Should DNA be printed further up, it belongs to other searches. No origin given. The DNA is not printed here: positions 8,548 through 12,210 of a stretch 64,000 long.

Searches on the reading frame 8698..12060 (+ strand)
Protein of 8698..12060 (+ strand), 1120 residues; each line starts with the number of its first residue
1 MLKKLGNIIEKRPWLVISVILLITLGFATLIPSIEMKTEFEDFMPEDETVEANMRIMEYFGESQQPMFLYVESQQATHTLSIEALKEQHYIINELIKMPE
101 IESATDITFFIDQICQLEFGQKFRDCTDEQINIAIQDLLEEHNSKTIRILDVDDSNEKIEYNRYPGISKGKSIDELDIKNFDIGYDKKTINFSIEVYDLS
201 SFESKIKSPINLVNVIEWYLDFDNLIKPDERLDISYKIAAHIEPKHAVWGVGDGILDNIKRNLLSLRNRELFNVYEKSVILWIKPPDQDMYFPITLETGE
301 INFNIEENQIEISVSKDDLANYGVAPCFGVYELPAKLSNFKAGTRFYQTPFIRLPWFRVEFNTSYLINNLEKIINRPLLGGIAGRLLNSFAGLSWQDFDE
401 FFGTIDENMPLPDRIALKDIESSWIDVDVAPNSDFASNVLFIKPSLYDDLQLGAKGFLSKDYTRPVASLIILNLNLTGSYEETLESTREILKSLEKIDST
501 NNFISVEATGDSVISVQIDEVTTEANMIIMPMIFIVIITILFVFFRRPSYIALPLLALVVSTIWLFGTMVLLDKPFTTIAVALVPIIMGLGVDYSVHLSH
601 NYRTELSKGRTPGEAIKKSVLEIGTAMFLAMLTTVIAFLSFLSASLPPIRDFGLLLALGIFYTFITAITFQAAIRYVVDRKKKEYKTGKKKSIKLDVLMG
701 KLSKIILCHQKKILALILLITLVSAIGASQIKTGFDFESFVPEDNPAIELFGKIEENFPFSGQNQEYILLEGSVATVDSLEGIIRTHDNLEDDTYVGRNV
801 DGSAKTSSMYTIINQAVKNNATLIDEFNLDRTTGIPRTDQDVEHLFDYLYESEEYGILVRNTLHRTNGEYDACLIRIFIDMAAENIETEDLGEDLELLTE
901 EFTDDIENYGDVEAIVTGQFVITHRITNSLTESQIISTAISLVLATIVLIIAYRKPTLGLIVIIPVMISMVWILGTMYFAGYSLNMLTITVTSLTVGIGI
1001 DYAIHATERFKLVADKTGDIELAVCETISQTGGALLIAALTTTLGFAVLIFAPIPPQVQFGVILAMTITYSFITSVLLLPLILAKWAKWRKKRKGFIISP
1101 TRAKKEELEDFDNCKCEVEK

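Call 43: search_protein_families(library=pfam, proteins=[window:8698-12060:+], max_evalue=0.001)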
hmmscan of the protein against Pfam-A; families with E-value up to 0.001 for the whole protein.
window:8698-12060:+ (1120 aa): 4 families
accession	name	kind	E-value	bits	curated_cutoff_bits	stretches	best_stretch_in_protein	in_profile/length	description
PF03176.21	MMPL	-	2.9e-47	161.7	20.5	2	450-681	75-305/333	MMPL family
PF12349.14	Sterol-sensing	-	5.5e-14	52.8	22.3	2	557-684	15-142/153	Sterol-sensing domain of SREBP cleavage-activation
PF02460.24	Patched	-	1.3e-12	48.2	23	2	544-674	24-153/156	Patched SSD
PF00873.25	ACR_tran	-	1.5e-10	40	28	1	861-1094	269-497/1021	AcrB/AcrD/AcrF family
